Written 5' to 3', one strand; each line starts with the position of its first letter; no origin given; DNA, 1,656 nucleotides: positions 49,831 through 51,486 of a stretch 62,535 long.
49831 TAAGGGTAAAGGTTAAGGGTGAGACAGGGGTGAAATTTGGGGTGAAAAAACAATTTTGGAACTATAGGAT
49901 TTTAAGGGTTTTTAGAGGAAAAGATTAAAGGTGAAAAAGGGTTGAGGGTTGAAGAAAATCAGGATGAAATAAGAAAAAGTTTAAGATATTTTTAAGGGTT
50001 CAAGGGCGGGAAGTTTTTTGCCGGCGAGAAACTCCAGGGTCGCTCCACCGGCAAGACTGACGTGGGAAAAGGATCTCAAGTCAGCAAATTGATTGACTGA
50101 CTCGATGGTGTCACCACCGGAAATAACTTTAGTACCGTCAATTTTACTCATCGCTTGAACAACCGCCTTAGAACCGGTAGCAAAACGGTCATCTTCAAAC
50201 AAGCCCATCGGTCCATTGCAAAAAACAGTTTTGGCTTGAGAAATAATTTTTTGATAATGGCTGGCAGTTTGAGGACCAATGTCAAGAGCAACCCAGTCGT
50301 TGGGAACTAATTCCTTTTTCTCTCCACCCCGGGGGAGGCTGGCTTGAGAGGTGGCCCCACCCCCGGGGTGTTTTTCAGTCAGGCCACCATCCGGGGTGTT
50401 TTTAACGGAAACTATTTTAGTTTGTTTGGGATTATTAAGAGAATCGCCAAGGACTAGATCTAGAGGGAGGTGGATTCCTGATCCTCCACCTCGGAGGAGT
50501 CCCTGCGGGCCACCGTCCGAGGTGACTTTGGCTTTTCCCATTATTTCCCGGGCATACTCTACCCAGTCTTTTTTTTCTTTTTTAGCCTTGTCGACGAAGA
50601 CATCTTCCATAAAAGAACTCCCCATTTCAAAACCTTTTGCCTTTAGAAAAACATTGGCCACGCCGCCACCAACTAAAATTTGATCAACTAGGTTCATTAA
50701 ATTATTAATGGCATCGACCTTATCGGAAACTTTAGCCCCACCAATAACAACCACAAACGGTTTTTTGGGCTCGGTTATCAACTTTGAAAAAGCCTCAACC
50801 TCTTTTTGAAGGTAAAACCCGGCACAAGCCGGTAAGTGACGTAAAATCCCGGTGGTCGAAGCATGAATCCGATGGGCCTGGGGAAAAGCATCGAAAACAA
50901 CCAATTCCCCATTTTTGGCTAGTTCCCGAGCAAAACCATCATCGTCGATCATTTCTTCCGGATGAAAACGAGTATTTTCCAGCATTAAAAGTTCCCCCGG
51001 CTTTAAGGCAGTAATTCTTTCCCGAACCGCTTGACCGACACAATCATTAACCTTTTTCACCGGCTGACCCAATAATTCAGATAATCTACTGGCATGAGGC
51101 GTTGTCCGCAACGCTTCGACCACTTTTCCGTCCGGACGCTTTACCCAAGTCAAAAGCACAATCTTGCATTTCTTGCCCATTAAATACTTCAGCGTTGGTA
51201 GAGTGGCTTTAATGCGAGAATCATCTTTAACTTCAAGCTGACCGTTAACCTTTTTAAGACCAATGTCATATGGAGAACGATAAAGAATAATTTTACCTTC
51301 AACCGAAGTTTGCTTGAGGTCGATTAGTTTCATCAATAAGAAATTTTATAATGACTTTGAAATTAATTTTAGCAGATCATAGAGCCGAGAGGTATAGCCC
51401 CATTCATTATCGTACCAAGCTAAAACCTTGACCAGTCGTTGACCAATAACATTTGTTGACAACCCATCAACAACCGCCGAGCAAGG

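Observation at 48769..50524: GC-rich palindromic elements inserted in frame into housekeeping genes (pgk twice, uppP), as Rickettsia palindromic elements are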

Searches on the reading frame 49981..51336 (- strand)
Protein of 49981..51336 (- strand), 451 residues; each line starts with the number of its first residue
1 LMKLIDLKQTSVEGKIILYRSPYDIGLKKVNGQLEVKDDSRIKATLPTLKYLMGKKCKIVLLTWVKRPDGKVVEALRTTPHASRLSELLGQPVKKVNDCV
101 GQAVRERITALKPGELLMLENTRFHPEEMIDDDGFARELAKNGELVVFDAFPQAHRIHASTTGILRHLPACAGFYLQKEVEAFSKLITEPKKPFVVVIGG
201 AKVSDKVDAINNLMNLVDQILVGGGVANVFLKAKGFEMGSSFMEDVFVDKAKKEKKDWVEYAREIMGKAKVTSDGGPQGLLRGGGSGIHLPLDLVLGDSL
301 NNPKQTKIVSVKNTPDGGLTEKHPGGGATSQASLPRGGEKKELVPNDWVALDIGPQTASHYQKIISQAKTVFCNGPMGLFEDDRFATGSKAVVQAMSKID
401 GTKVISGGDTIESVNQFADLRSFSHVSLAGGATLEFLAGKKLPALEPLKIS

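Call 9: search_solved_structures(query=window:49981-51336:-, show_alignments=2)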
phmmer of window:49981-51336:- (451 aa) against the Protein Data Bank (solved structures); distinct sequences matched with E-value up to 0.001: 46.
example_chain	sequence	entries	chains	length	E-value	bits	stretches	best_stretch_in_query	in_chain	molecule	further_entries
1php_A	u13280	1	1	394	6.3e-89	302.2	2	7-253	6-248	3-PHOSPHOGLYCERATE KINASE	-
1vpe_A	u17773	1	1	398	6e-86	292.4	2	7-254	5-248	PHOSPHOGLYCERATE KINASE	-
7zy7_A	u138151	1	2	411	8.6e-86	291.9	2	6-255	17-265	Phosphoglycerate kinase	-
3uwd_A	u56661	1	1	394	3e-85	290.1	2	7-253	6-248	Phosphoglycerate kinase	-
1v6s_A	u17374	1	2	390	3.1e-71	243.9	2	11-252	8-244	Phosphoglycerate kinase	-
3q3v_A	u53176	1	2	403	3.8e-71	243.6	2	4-253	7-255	Phosphoglycerate kinase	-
2ie8_A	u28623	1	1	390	4.3e-71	243.4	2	12-252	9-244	phosphoglycerate kinase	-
4fey_A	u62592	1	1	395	2e-69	238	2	2-251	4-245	Phosphoglycerate kinase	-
4ehj_A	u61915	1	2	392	2.6e-69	237.6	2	3-251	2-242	Phosphoglycerate kinase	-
4ng4_A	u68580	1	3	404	7.1e-68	232.8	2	7-253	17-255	Phosphoglycerate kinase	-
4dg5_A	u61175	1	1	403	4.6e-63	217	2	10-253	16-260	Phosphoglycerate kinase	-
3oz7_A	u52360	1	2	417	5.4e-63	216.7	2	6-245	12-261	Phosphoglycerate kinase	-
3oza_A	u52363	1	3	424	5.6e-63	216.7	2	6-245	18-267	Phosphoglycerate kinase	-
1ltk_A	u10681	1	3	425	5.7e-63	216.7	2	6-245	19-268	PHOSPHOGLYCERATE KINASE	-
9io5_O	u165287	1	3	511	1.2e-62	215.6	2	7-256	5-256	Phosphoglycerate kinase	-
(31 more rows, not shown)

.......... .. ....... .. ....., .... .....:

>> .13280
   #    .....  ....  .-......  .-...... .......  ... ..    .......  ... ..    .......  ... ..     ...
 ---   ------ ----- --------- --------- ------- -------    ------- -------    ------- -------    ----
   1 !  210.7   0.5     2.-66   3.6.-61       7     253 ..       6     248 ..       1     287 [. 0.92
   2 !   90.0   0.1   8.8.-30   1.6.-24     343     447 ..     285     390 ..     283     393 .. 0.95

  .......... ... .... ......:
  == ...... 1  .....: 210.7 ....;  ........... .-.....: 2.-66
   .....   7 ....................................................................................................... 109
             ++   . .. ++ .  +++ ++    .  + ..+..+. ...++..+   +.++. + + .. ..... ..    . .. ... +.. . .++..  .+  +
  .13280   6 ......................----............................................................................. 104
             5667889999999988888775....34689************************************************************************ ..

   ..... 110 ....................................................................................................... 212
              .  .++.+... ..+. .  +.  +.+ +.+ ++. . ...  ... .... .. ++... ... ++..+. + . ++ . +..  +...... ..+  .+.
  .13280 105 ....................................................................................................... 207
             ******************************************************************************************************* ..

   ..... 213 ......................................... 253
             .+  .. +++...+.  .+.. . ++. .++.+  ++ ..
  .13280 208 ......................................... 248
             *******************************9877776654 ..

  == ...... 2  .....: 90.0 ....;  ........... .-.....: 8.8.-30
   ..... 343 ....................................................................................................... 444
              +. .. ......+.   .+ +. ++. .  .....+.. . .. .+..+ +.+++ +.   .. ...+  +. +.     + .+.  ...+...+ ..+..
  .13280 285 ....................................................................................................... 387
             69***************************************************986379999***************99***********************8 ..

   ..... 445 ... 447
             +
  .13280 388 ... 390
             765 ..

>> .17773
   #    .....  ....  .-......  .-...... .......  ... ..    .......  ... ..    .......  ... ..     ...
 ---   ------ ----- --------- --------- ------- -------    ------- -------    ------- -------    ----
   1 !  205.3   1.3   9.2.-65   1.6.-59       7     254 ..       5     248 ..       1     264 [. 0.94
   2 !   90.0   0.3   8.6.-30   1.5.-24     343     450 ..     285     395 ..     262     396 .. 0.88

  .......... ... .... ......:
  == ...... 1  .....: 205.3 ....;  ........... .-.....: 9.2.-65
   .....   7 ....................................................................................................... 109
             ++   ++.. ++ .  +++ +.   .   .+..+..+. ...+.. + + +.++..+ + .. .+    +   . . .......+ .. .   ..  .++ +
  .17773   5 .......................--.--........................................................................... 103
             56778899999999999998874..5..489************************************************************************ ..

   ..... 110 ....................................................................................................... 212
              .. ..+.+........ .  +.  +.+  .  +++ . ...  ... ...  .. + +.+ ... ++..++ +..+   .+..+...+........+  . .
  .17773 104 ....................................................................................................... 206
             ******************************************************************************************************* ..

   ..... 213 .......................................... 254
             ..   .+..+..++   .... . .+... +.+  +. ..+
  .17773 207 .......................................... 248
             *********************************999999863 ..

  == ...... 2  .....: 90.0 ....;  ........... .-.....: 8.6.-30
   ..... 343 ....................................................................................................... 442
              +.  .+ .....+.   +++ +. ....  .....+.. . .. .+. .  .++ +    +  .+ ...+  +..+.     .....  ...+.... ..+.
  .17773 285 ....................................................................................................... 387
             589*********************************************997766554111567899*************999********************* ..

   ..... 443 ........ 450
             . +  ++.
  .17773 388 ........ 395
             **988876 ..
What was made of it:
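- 49981..51333 (-): pgk, the host gene of two copies. PDB hits 1PHP and 1VPE, with 89 query residues facing 36 in 1PHP (call 9).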

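Call 11: find_homologous_proteins(query=window:49981-51336:-, max_evalue=1e-30)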
Query window:49981-51336:- (451 aa): 7953 proteins with E <= 1e-30 among 8000 candidates; the best 120 are listed.
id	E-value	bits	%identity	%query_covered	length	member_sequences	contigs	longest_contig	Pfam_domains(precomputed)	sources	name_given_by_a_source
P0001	3.3e-297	1003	100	100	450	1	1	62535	PF00162.25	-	-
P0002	1.0e-184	633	67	99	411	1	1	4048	PF00162.25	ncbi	ncbi:phosphoglycerate kinase [Patescibacteria group bacterium]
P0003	2.4e-184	632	67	100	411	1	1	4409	PF00162.25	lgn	-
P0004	2.7e-180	618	66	99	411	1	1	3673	PF00162.25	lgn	-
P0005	1.5e-173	596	62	99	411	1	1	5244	PF00162.25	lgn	-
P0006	3.2e-167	575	63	99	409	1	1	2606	PF00162.25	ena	-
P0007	1.4e-165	570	58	99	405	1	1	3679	PF00162.25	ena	-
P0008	1.1e-161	557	59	99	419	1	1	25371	PF00162.25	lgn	-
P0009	1.1e-161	557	58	98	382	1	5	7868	PF00162.25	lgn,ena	-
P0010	6.5e-160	551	58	99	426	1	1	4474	PF00162.25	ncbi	-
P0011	1.1e-156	540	57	99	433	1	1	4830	PF00162.25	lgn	-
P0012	3.3e-156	539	57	99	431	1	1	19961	PF00162.25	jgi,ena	-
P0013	4.3e-156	538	59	99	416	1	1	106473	PF00162.25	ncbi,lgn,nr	ncbi:MAG: phosphoglycerate kinase [Candidatus Pacebacteria bacterium]|nr:phosphoglycerate kinase [Ca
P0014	5.6e-156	538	56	100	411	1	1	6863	PF00162.25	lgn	-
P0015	2.1e-155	536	58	99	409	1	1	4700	PF00162.25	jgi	jgi:phosphoglycerate kinase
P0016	8.3e-151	521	55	99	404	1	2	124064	PF00162.25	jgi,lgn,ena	-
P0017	1.0e-150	521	53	100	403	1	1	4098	PF00162.25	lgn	-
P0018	1.4e-150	520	55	99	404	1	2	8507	PF00162.25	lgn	-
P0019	5.0e-150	518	56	99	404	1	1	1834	PF00162.25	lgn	-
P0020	2.7e-149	516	56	99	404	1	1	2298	PF00162.25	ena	-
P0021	4.0e-149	515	54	99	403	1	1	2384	PF00162.25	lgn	-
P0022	6.0e-149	515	55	99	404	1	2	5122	PF00162.25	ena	-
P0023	6.9e-149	515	54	98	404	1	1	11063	PF00162.25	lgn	-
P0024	1.4e-148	514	55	99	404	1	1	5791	PF00162.25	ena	-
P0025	2.0e-148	513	55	99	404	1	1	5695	PF00162.25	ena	-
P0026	2.5e-148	513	55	99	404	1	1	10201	PF00162.25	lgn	-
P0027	2.8e-148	513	55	99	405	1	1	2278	PF00162.25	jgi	-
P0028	5.6e-148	512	55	99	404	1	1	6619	PF00162.25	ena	-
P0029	1.1e-147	511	55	99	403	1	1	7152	PF00162.25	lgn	-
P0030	1.5e-147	510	56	99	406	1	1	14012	PF00162.25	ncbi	-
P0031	2.0e-147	510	54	99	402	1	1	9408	PF00162.25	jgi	jgi:phosphoglycerate kinase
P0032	2.2e-147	510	54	99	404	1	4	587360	PF00162.25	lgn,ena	-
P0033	4.9e-147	509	53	99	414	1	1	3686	PF00162.25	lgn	-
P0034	6.2e-147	508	55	100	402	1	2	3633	PF00162.25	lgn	-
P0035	7.2e-147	508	54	99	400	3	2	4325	PF00162.25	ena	-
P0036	8.9e-147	508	56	99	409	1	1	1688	PF00162.25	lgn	-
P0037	1.2e-146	507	53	99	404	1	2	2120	PF00162.25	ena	-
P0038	1.2e-146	507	54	99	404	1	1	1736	PF00162.25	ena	-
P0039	1.4e-146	507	54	98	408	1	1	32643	PF00162.25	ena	-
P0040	1.8e-146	507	55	99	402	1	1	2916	PF00162.25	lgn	-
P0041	2.3e-146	506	53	99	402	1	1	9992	PF00162.25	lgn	-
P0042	2.7e-146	506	55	99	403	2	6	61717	PF00162.25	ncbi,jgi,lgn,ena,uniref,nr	ncbi:MAG: phosphoglycerate kinase [Parcubacteria group bacterium GW2011_GWA1_47_11]|uniref:Phosphogl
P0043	3.1e-146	506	54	98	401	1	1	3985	PF00162.25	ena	-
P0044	3.1e-146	506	55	99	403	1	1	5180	PF00162.25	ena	-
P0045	5.2e-146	505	53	100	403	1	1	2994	PF00162.25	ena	-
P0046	5.2e-146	505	53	100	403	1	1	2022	PF00162.25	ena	-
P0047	6.2e-146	505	53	99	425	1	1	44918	PF00162.25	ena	-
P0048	6.2e-146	505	54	99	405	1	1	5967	PF00162.25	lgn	-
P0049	7.3e-146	505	54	99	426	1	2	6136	PF00162.25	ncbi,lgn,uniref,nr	ncbi:phosphoglycerate kinase [candidate division WWE3 bacterium]|uniref:Phosphoglycerate kinase n=1 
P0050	7.5e-146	505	54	100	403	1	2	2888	PF00162.25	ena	-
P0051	7.5e-146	505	54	100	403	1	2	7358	PF00162.25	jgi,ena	-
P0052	7.6e-146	505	54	100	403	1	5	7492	PF00162.25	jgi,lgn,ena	-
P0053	8.5e-146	505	54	100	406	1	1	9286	PF00162.25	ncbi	-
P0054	8.6e-146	504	55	100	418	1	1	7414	PF00162.25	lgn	-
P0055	9.1e-146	504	53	99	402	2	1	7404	PF00162.25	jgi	-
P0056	1.5e-145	504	53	99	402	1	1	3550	PF00162.25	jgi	jgi:phosphoglycerate kinase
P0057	1.6e-145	504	54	99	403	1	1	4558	PF00162.25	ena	-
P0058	2.0e-145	503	53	99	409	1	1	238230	PF00162.25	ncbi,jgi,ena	ncbi:MAG: phosphoglycerate kinase [Candidatus Paceibacterota bacterium]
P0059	2.1e-145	503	54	99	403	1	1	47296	PF00162.25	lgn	-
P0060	2.5e-145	503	53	100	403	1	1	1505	PF00162.25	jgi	-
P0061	2.7e-145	503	54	99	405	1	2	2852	PF00162.25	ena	-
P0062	2.8e-145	503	55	99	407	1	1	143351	PF00162.25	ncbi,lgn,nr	ncbi:phosphoglycerate kinase [candidate division WWE3 bacterium]|nr:phosphoglycerate kinase [candida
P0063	3.6e-145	502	55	99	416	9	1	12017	PF00162.25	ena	-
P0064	4.4e-145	502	54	99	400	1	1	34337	PF00162.25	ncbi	-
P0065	4.5e-145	502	55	99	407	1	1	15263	PF00162.25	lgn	-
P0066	4.9e-145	502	53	99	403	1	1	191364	PF00162.25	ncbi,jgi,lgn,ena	ncbi:MAG: phosphoglycerate kinase [Candidatus Paceibacterota bacterium]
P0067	5.2e-145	502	53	99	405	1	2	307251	PF00162.25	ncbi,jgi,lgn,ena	ncbi:MAG: phosphoglycerate kinase [Candidatus Paceibacterota bacterium]|jgi:phosphoglycerate kinase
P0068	5.5e-145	502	53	99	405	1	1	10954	PF00162.25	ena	-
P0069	5.7e-145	502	52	99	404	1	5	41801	PF00162.25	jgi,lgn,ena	-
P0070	6.1e-145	502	53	99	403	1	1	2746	PF00162.25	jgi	-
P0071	6.1e-145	502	53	100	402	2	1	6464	PF00162.25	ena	-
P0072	6.3e-145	502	53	99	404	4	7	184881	PF00162.25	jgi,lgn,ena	jgi:phosphoglycerate kinase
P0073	7.4e-145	501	53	99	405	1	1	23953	PF00162.25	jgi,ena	-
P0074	8.5e-145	501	54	99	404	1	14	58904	PF00162.25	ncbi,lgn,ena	-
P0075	8.8e-145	501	54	99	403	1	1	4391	PF00162.25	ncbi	-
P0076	8.9e-145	501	53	99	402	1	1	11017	PF00162.25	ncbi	ncbi:MAG: phosphoglycerate kinase [bacterium]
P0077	1.2e-144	501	53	99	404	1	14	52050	PF00162.25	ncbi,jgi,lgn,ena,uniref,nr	ncbi:MAG: Phosphoglycerate kinase [Candidatus Nomurabacteria bacterium GW2011_GWA2_43_15]|uniref:Pho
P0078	1.2e-144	501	53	100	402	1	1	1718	PF00162.25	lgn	-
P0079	1.4e-144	501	54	99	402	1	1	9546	PF00162.25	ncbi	-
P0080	1.8e-144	500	55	99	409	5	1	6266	PF00162.25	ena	-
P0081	1.8e-144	500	52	99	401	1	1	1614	PF00162.25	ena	-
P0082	2.0e-144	500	53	99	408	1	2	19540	PF00162.25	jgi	jgi:phosphoglycerate kinase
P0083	2.3e-144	500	53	99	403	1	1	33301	PF00162.25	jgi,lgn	jgi:phosphoglycerate kinase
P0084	2.4e-144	500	54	99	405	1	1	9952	PF00162.25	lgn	-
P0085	2.7e-144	500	54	99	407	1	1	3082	PF00162.25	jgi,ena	-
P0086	3.1e-144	499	52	99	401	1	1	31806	PF00162.25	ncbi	ncbi:MAG: phosphoglycerate kinase [Candidatus Paceibacterota bacterium]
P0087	3.2e-144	499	53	99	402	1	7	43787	PF00162.25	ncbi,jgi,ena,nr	ncbi:phosphoglycerate kinase [Candidatus Nomurabacteria bacterium RIFCSPHIGHO2_01_FULL_43_16]|nr:MAG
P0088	3.2e-144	499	53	99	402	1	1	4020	PF00162.25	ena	-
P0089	3.3e-144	499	53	99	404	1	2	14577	PF00162.25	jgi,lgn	-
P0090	3.6e-144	499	53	99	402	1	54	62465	PF00162.25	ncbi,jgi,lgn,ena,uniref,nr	ncbi:TPA: phosphoglycerate kinase [Candidatus Nomurabacteria bacterium]|uniref:Phosphoglycerate kina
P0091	4.2e-144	499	54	99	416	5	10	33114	PF00162.25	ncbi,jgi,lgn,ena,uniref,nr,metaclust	ncbi:phosphoglycerate kinase [Candidatus Nomurabacteria bacterium RIFCSPHIGHO2_01_FULL_38_19]|uniref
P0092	4.5e-144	499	53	99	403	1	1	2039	PF00162.25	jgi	-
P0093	5.6e-144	499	52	99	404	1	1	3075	PF00162.25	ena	-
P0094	6.2e-144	498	54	99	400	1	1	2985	PF00162.25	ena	-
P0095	6.5e-144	498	53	99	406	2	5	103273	PF00162.25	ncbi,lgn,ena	-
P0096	7.1e-144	498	54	99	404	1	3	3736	PF00162.25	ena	-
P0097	8.2e-144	498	53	99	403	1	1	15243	PF00162.25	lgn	-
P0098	1.2e-143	497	52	99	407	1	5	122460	PF00162.25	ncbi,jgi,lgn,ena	ncbi:MAG TPA: phosphoglycerate kinase [Candidatus Paceibacterota bacterium]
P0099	1.5e-143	497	53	99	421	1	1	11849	PF00162.25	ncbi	-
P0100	1.9e-143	497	53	99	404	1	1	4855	PF00162.25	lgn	-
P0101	2.0e-143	497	55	99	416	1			PF00162.25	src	-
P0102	2.4e-143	496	54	100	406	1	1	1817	PF00162.25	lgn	-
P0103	3.0e-143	496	53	99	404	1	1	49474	PF00162.25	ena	-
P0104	3.3e-143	496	54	99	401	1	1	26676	PF00162.25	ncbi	-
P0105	3.6e-143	496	54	99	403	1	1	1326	PF00162.25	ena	-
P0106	3.7e-143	496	53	99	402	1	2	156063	PF00162.25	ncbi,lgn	ncbi:MAG: phosphoglycerate kinase [Minisyncoccia bacterium]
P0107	3.9e-143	496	52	99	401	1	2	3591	PF00162.25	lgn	-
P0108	3.9e-143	496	55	99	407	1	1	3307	PF00162.25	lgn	-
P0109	3.9e-143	496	53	99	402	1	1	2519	PF00162.25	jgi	jgi:phosphoglycerate kinase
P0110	4.9e-143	495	54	97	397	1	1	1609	PF00162.25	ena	-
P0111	5.3e-143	495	52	99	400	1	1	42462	PF00162.25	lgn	-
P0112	5.7e-143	495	53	100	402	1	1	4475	PF00162.25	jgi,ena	-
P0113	6.1e-143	495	53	99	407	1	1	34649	PF00162.25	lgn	-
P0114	6.2e-143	495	55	99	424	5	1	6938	PF00162.25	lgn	-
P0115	7.9e-143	495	53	99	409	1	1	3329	PF00162.25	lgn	-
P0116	7.9e-143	495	53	100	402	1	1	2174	PF00162.25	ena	-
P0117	8.3e-143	495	55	99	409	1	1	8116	PF00162.25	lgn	-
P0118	1.4e-142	494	54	99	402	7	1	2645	PF00162.25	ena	-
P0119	1.4e-142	494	54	99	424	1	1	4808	PF00162.25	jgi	jgi:phosphoglycerate kinase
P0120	1.4e-142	494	52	99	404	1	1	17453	PF00162.25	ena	-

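Call 14: find_encoding_contigs(protein=P0001, flank=2000, max_places=4)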
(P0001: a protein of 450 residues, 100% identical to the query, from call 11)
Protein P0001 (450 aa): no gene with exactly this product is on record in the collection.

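Call 15: find_encoding_contigs(protein=P0002, flank=3000, max_places=3)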
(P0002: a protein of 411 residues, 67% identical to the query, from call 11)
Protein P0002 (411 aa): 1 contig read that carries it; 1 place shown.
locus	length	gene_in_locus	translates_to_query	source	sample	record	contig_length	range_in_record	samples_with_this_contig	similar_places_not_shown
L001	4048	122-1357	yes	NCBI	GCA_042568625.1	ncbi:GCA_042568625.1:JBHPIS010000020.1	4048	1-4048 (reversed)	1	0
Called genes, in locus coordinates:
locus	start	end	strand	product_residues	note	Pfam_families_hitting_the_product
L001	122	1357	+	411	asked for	PF00162:PGK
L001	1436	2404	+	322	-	-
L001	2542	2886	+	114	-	-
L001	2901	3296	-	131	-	PF00583:Acetyltransf_1, PF13673:Acetyltransf_10, PF13508:Acetyltransf_7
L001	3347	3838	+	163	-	-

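Call 16: find_encoding_contigs(protein=P0003, flank=3000, max_places=3)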
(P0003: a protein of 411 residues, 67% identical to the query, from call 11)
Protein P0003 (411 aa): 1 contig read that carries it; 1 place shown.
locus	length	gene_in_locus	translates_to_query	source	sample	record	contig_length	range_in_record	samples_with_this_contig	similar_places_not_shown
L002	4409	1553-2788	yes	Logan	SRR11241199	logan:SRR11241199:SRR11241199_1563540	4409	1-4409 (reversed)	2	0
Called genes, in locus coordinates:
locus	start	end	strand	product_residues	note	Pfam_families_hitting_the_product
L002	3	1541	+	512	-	?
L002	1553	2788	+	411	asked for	PF00162:PGK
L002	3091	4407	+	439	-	?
